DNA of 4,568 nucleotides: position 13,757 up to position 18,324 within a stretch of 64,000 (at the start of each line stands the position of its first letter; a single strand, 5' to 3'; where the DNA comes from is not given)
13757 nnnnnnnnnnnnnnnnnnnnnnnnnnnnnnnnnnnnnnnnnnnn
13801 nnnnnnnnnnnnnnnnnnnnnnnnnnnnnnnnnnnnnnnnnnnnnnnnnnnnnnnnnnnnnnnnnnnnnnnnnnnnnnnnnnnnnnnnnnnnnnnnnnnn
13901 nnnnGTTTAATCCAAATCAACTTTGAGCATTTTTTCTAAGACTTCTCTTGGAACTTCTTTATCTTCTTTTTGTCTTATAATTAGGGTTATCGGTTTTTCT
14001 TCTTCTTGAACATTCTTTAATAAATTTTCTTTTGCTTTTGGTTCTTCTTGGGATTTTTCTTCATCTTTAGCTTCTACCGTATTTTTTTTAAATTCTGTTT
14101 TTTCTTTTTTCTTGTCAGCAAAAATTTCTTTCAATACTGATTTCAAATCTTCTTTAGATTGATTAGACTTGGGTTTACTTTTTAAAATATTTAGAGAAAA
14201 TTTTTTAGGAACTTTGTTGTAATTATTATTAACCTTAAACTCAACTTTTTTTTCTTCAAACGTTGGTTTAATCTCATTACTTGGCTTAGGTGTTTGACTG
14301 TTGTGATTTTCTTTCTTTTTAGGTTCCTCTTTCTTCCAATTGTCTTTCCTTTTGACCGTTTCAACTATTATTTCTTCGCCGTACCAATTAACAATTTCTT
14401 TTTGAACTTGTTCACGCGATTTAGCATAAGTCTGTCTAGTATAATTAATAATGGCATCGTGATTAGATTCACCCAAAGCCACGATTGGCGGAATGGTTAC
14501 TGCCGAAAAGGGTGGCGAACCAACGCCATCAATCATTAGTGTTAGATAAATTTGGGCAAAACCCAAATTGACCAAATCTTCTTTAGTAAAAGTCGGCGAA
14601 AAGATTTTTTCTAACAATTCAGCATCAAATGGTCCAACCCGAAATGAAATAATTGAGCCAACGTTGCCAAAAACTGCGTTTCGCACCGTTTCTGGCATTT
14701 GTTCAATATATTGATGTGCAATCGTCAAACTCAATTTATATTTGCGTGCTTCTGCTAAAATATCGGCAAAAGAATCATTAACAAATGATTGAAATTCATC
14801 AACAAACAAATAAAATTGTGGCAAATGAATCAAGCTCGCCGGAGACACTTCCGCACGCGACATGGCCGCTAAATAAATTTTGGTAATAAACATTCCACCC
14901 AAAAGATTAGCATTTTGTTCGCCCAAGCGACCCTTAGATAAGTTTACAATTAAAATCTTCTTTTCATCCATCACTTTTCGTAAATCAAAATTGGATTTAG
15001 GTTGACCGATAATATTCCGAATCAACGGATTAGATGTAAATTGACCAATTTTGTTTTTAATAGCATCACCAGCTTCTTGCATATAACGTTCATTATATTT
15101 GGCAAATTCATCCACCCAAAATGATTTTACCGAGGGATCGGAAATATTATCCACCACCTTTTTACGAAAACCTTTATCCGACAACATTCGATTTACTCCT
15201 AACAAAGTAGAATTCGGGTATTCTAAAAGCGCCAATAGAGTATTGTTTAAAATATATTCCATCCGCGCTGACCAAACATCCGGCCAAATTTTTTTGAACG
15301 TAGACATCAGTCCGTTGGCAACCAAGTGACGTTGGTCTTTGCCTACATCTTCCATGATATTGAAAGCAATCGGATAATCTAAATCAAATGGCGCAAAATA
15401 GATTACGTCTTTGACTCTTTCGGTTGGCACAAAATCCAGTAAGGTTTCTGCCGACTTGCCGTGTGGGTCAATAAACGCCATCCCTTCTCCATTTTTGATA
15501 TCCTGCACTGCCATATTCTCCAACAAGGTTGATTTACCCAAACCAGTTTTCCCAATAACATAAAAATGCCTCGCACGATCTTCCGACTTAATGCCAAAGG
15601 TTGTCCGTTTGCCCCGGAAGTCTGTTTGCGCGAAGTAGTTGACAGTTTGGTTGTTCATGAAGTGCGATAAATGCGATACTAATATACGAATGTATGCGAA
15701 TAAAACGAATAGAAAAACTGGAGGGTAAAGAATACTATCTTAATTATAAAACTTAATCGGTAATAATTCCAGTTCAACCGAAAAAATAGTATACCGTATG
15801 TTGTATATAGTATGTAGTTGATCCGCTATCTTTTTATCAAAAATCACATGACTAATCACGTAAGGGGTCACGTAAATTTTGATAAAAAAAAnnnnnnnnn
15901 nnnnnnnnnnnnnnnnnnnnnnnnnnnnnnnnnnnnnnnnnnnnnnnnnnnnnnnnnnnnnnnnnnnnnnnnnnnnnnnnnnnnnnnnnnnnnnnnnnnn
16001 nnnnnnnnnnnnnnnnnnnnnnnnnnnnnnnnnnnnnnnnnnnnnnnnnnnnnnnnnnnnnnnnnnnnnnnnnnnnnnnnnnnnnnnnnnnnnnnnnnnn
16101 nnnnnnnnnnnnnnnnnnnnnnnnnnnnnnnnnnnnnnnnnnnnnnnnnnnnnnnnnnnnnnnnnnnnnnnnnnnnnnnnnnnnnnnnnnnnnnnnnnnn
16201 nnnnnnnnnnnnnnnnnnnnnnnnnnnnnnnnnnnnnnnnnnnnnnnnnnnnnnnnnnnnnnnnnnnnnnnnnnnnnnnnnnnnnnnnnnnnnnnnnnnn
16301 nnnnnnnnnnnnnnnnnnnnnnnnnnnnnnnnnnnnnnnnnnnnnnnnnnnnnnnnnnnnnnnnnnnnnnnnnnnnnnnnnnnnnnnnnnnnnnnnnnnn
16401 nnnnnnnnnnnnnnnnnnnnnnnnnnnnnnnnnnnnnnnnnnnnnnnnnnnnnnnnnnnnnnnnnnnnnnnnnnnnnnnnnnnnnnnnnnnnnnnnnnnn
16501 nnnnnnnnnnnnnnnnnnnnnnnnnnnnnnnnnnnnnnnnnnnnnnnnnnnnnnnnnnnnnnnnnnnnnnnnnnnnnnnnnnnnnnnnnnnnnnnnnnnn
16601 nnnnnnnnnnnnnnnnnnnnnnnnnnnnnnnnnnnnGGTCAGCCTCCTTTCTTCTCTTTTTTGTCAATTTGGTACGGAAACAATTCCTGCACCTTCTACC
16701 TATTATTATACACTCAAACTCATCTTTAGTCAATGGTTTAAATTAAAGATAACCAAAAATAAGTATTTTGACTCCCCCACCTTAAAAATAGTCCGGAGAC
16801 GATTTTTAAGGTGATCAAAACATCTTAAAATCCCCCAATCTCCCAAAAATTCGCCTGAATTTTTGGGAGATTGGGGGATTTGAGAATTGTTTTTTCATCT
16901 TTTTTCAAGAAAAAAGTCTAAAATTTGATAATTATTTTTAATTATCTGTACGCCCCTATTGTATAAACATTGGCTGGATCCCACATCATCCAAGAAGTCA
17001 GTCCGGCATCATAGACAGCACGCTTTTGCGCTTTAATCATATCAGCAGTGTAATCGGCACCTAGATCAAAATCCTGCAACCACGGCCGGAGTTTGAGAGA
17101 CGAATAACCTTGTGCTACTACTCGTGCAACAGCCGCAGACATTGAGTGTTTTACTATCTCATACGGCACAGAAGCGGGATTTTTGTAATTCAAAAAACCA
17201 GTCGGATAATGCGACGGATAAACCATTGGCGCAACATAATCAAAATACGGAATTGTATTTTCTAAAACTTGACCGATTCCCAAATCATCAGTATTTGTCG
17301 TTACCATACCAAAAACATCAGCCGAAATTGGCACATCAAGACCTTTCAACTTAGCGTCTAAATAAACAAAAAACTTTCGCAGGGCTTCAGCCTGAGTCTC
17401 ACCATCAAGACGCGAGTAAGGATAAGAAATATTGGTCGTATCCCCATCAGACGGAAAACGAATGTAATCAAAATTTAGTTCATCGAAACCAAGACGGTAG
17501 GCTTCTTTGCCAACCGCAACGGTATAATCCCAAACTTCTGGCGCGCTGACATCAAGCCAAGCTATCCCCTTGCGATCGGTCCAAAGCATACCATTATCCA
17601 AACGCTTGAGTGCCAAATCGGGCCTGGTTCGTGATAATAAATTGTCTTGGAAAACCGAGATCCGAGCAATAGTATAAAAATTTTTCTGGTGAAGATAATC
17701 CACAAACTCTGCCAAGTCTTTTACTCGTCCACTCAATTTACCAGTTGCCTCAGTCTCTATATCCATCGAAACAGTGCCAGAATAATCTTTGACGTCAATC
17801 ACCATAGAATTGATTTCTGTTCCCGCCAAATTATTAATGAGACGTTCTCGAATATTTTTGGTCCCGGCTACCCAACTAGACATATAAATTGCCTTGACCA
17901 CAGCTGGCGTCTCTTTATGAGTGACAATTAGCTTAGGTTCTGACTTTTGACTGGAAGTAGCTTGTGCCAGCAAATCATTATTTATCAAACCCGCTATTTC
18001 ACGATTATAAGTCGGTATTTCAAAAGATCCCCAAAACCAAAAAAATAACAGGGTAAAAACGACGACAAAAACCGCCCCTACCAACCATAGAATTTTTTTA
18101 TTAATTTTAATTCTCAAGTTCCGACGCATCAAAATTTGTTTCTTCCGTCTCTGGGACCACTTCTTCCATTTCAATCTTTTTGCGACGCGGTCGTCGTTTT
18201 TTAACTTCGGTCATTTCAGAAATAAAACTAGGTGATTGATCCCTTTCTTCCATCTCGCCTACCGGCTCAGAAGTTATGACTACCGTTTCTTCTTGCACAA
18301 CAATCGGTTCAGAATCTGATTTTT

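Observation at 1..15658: A ~15.6 kb single-strand glycan operon with seven GT4 and one GT2 glycosyltransferases, four SAM methyltransferase domains (two fused to GTs), a P-loop kinase-like gene and a Wzx flippase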

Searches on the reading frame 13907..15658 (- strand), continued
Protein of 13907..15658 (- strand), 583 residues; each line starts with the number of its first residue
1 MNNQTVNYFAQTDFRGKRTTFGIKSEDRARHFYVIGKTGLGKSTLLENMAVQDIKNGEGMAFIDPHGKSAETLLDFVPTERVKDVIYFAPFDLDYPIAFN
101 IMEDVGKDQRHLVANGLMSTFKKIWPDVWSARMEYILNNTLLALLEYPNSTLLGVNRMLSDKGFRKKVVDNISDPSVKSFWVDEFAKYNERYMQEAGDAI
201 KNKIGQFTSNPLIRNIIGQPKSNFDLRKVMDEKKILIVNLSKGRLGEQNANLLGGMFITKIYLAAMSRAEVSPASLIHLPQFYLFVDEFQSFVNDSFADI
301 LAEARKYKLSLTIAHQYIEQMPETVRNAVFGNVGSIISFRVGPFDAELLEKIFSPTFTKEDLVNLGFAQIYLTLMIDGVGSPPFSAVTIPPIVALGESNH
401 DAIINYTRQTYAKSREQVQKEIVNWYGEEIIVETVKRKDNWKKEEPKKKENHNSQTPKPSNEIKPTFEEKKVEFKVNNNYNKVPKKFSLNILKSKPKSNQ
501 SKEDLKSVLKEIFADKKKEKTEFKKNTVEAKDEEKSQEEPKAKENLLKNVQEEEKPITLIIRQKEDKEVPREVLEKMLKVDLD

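Call 42: predict_structure(alignment_id=A1)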
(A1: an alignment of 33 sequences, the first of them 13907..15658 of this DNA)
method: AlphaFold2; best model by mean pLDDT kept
length: 583 residues; sequences in the alignment: 33
mean_pLDDT: 69.5   pTM: 0.65
mean pLDDT of the five models: 69.5, 65.1, 63.2, 62.4, 60.4
residues with pLDDT >= 90: 128; 70-90: 197; 50-70: 111; < 50: 147
segments of 3 or more residues with pLDDT < 50: 1-3, 38-40, 366-368, 372-383, 430-490, 492-497, 515-568, 580-583
pLDDT, mean of each block of 10 residues (from residue 1): 57 64 67 54 75 88 87 93 94 92 79 90 88 92 91 90 91 91 82 79 86 89 91 92 81 90 79 72 83 80 72 72 80 67 68 68 52 44 54 86 96 93 74 44 38 35 37 32 38 48 65 48 35 35 33 33 41 63 39
secondary structure, 60 per line:
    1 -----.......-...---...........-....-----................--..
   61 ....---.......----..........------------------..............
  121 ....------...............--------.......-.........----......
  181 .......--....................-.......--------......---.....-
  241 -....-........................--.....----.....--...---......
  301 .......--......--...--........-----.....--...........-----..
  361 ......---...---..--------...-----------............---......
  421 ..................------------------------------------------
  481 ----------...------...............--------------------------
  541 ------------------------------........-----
elements in order: E6-12 E20-24 H25-30 E32-35 H41-56 E59-64 H68-74 H79-84 E85-88 H107-124 H131-145 H154-160 H162-170 H175-187 H190-209 H211-217 H226-231 E235-239 H242-245 H247-270 H273-277 E282-286 H295-307 E310-315 H323-330 E336-340 H343-353 H359-366 E370-372 E386-388 H400-411 H415-438 H500-514 H571-578

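Call 45: fold_search(model_id=the predicted structure, library=pdb)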
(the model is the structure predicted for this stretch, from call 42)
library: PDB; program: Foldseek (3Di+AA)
matches with E <= 10: 400; with E <= 0.001: 25
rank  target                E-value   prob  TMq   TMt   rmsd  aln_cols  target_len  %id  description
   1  6sz9_A                9.2e-09  1.00  0.38  0.45  13.7       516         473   14  Type IV Coupling Complex (T4CC) from L. pneumophila. (released 2020-05-13)
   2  1gki_E                2.0e-07  1.00  0.43  0.57   6.4       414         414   15  Plasmid coupling protein TrwB in complex with ADP and Mg2+. (released 2002-05-16)
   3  9x1m_A                2.6e-07  1.00  0.36  0.36  13.1       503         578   14  The cryo-EM structure of HerA-NurA complex with AMPPNP and dsDNA from Thermococcus kodakarensis (released 2026-02-04)
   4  1gki_G                2.9e-07  1.00  0.43  0.57   5.9       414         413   15  Plasmid coupling protein TrwB in complex with ADP and Mg2+. (released 2002-05-16)
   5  1gki_F                3.1e-07  1.00  0.43  0.57   5.8       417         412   15  Plasmid coupling protein TrwB in complex with ADP and Mg2+. (released 2002-05-16)
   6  1gki_D                3.2e-07  1.00  0.43  0.57   5.9       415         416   15  Plasmid coupling protein TrwB in complex with ADP and Mg2+. (released 2002-05-16)
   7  1gl7_G                3.2e-07  1.00  0.42  0.57   5.8       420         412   15  Plasmid coupling protein TrwB in complex with the non-hydrolisable ATP-analogue ADPNP. (released 2002-05-16)
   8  8dol_A                3.4e-07  1.00  0.45  0.48   8.3       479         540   12  Mechanism of regulation of the Helicobacter pylori Cagbeta ATPase by CagZ (released 2023-02-15)
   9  1e9s_L                4.2e-07  1.00  0.41  0.53   7.8       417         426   16  Bacterial conjugative coupling protein TrwBdeltaN70. Unbound monoclinic form. (released 2001-02-06)
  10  1gki_B                5.4e-07  1.00  0.42  0.55   6.5       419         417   16  Plasmid coupling protein TrwB in complex with ADP and Mg2+. (released 2002-05-16)
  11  1e9s_K                5.4e-07  1.00  0.37  0.48   7.0       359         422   16  Bacterial conjugative coupling protein TrwBdeltaN70. Unbound monoclinic form. (released 2001-02-06)
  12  1gl7_D                5.9e-07  1.00  0.41  0.54   7.3       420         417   15  Plasmid coupling protein TrwB in complex with the non-hydrolisable ATP-analogue ADPNP. (released 2002-05-16)
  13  1e9r_E                6.3e-07  1.00  0.41  0.54   5.3       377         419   17  Bacterial conjugative coupling protein TrwBdeltaN70. Trigonal form in complex with sulphate. (released 2001-02-06)
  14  1gki_A                6.6e-07  1.00  0.41  0.55   6.8       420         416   15  Plasmid coupling protein TrwB in complex with ADP and Mg2+. (released 2002-05-16)
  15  1e9r_D                6.9e-07  1.00  0.40  0.54   5.0       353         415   16  Bacterial conjugative coupling protein TrwBdeltaN70. Trigonal form in complex with sulphate. (released 2001-02-06)
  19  8dol_B                9.9e-07  1.00  0.41  0.47   9.2       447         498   13  Mechanism of regulation of the Helicobacter pylori Cagbeta ATPase by CagZ (released 2023-02-15)
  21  8dol_C                1.5e-06  1.00  0.40  0.44   5.8       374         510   12  Mechanism of regulation of the Helicobacter pylori Cagbeta ATPase by CagZ (released 2023-02-15)
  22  8dol_D                1.6e-06  1.00  0.45  0.49   8.4       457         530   12  Mechanism of regulation of the Helicobacter pylori Cagbeta ATPase by CagZ (released 2023-02-15)
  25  8dol_F                3.7e-06  1.00  0.42  0.45   9.3       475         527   13  Mechanism of regulation of the Helicobacter pylori Cagbeta ATPase by CagZ (released 2023-02-15)
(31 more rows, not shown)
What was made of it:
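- On Type IV coupling protein (VirD4/TrwB): Foldseek matches 6sz9 at E = 9e-9 and 1gki at E = 2e-7 with target TM-score 0.57 (call 45).
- Closest known: Type IV coupling proteins. Same: The best structural matches are 6sz9, 1gki and 8dol (call 45).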

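Call 55: search_protein_families(library=padloc, proteins=[window:13907-15658:-], max_evalue=0.001)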
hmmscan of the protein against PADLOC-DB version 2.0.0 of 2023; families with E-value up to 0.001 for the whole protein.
window:13907-15658:- (583 aa): 3 families
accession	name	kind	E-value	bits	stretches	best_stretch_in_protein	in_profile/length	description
PDLC04140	mad8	-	9.5e-14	49.6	1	29-341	27-253/314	mads_8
PDLC04103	HerA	-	3.7e-06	23.6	0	287-341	459-509/579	-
PDLC01055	HerA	-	0.00092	16.1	0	30-61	158-189/532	Type III coevolved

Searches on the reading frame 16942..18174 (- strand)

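Call 6: search_protein_families(library=pfam, proteins=[window:16942-18174:-], max_evalue=0.01)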
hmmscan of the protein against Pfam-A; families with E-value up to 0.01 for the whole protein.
window:16942-18174:- (410 aa): 1 family
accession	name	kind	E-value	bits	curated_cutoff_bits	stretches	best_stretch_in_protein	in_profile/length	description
PF13200.12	DUF4015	-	5.8e-93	311.9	27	1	95-404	1-313/313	Putative glycosyl hydrolase domain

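Call 48: search_protein_families(library=ncbifam, proteins=[window:16942-18174:-], max_evalue=1e-8)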
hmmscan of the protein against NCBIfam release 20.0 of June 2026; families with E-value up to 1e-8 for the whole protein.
window:16942-18174:- (410 aa): 0 families
